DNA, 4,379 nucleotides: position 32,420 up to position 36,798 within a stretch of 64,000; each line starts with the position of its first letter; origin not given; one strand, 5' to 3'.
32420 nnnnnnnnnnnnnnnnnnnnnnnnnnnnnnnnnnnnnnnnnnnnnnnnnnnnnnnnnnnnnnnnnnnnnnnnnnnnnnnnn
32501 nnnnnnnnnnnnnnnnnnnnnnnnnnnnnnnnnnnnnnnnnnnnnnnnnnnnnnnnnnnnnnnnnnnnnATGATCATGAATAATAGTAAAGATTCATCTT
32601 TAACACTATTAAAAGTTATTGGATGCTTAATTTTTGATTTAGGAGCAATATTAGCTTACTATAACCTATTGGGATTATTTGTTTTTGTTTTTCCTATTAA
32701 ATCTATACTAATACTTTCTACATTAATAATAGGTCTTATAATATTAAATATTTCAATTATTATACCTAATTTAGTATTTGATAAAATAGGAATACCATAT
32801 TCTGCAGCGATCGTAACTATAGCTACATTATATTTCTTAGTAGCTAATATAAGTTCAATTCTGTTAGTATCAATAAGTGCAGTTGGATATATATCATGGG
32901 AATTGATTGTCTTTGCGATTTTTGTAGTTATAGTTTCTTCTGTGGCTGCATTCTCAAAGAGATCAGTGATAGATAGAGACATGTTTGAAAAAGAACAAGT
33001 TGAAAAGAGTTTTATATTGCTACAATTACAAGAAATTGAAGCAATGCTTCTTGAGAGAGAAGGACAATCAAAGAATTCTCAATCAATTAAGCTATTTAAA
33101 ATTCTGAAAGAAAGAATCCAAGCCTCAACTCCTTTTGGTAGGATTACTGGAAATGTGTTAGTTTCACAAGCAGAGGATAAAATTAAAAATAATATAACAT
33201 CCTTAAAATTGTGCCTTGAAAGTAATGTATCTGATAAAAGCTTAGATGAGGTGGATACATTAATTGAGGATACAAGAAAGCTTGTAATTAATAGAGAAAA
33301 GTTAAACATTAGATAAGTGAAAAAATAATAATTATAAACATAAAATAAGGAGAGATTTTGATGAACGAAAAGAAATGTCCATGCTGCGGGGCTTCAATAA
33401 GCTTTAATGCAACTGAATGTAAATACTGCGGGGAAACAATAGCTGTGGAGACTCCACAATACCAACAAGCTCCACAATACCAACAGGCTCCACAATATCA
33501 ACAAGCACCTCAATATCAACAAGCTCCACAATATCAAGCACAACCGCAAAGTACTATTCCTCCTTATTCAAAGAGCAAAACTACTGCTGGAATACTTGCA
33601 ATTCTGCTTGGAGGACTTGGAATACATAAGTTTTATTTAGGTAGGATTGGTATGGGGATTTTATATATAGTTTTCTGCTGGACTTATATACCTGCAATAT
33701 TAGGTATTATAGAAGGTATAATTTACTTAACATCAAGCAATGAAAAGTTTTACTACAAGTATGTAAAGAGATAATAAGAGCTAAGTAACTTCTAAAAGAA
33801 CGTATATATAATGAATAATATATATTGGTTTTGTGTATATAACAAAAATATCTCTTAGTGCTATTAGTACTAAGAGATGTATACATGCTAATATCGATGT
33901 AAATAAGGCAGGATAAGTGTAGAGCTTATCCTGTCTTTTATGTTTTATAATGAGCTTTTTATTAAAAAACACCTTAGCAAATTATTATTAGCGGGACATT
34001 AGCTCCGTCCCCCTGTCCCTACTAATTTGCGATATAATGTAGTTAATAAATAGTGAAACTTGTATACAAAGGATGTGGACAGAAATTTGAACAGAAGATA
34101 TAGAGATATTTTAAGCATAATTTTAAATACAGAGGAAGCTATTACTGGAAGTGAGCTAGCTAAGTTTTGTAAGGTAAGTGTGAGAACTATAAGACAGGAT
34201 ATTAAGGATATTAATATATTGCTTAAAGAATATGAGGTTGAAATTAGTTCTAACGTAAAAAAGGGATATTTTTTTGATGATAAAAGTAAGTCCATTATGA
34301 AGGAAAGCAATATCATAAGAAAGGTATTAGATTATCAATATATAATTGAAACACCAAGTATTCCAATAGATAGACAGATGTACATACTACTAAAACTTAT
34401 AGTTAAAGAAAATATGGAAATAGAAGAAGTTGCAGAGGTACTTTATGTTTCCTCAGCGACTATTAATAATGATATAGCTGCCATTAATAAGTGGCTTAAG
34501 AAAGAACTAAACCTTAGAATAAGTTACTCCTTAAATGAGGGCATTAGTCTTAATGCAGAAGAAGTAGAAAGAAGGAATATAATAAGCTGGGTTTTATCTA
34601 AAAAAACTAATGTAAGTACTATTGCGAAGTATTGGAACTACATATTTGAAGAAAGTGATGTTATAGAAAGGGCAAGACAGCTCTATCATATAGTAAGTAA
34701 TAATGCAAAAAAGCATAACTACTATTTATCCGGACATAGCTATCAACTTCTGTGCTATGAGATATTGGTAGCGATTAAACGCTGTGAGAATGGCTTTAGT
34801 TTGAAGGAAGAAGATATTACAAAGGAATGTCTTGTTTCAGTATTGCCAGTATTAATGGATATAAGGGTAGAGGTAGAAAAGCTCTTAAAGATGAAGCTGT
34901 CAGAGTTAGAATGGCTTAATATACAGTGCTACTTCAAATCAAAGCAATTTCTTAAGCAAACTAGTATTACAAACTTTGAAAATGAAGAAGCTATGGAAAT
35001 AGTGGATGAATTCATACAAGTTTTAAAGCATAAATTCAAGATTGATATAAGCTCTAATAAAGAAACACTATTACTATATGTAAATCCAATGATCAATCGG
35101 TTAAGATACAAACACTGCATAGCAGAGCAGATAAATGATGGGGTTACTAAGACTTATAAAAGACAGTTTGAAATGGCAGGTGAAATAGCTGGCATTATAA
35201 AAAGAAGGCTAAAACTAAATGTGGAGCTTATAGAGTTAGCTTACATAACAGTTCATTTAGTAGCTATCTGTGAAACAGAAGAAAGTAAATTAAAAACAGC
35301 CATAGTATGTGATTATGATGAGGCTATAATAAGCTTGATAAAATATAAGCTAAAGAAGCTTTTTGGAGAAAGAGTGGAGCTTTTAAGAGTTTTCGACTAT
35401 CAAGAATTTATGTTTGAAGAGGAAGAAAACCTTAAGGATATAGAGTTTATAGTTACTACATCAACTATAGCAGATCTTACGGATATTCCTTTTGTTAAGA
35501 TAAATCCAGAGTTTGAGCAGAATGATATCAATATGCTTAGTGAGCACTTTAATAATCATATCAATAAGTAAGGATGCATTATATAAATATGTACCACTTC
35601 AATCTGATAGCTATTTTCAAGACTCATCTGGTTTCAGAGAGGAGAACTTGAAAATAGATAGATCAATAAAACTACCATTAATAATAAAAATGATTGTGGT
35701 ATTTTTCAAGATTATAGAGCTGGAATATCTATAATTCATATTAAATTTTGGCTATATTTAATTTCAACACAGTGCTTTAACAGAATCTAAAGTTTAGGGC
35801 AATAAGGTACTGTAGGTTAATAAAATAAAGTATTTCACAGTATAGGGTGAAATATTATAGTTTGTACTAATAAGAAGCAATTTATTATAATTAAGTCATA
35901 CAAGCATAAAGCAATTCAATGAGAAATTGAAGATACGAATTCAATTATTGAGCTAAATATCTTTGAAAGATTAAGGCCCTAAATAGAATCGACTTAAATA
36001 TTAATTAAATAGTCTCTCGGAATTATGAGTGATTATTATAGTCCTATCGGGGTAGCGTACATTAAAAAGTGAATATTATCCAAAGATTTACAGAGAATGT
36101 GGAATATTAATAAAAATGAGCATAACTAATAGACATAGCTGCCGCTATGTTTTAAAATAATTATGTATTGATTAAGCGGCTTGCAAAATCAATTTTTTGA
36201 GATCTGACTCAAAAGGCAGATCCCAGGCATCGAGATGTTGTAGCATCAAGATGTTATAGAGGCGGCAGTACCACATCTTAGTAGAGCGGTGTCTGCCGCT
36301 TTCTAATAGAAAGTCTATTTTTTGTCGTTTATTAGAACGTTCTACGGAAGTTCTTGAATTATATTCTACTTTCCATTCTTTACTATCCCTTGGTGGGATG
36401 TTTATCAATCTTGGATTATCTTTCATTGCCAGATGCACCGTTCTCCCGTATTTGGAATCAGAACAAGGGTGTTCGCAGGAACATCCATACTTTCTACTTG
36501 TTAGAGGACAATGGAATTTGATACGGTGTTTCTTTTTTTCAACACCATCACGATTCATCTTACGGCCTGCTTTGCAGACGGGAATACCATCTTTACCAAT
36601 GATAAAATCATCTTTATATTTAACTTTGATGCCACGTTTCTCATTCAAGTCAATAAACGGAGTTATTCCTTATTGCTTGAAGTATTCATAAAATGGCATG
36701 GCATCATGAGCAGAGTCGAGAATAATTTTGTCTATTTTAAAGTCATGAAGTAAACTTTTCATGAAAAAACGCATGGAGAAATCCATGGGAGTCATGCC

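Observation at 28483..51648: Two direct-orientation IS607-family copies bracket ~19.5 kb; both carry the same internally deleted tnpA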

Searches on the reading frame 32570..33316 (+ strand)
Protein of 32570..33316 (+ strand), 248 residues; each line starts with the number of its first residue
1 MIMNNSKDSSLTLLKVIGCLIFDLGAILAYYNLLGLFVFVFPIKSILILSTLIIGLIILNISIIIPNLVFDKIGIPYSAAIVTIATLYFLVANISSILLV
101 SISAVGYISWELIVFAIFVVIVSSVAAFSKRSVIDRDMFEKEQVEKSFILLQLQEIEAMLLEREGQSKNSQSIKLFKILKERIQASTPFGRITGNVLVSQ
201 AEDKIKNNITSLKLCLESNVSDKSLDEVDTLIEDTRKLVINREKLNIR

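Call 23: search_protein_families(library=pfam, proteins=[window:32570-33316:+], max_evalue=0.001)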
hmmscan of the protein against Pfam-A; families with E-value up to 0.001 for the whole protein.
window:32570-33316:+ (248 aa): 0 families

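Call 61: search_protein_families(library=ncbifam, proteins=[window:32570-33316:+], max_evalue=0.01)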
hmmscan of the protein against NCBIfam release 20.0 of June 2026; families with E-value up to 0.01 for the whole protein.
window:32570-33316:+ (248 aa): 0 families

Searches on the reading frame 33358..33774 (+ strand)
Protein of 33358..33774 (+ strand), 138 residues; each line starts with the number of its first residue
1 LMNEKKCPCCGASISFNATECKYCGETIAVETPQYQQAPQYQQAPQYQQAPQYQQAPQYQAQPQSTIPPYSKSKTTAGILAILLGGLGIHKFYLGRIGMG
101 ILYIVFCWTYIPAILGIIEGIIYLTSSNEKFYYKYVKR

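Call 23: search_protein_families(library=pfam, proteins=[window:33358-33774:+], max_evalue=0.001)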
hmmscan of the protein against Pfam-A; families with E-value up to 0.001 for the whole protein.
window:33358-33774:+ (138 aa): 1 family
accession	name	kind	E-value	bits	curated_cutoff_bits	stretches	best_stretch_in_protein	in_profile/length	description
PF05154.21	TM2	-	5.9e-17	62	27.9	1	71-121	2-51/51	TM2 domain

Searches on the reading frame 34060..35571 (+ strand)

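Call 23: search_protein_families(library=pfam, proteins=[window:34060-35571:+], max_evalue=0.001)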
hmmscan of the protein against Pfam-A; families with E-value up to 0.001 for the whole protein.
window:34060-35571:+ (503 aa): 5 families
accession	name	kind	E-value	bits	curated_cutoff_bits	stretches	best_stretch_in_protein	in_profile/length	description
PF08279.18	HTH_11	-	1.6e-16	60.4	25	1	14-70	2-54/55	HTH domain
PF00874.25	PRD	-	9.5e-15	55.1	23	1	317-402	2-89/90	PRD domain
PF05043.19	Mga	-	1e-11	45.7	21.1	1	105-158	16-66/87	Mga helix-turn-helix domain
PF08280.17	HTH_Mga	-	1.2e-09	38.4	23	0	16-58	9-50/59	M protein trans-acting positive regulator (MGA) HTH domain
PF08220.18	HTH_DeoR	-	5.2e-08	32.9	21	0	108-143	4-39/57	DeoR-like helix-turn-helix domain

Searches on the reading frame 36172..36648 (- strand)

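Call 23: search_protein_families(library=pfam, proteins=[window:36172-36648:-], max_evalue=0.001)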
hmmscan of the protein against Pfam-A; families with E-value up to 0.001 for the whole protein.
window:36172-36648:- (158 aa): 0 families

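Call 61: search_protein_families(library=ncbifam, proteins=[window:36172-36648:-], max_evalue=0.01)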
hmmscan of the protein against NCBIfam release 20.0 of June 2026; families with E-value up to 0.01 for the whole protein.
window:36172-36648:- (158 aa): 1 family
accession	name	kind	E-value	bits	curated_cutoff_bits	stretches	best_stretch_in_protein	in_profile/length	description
NF033551.1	transpos_IS1182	equivalog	7e-06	25.2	270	1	13-108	356-451/488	IS1182 family transposase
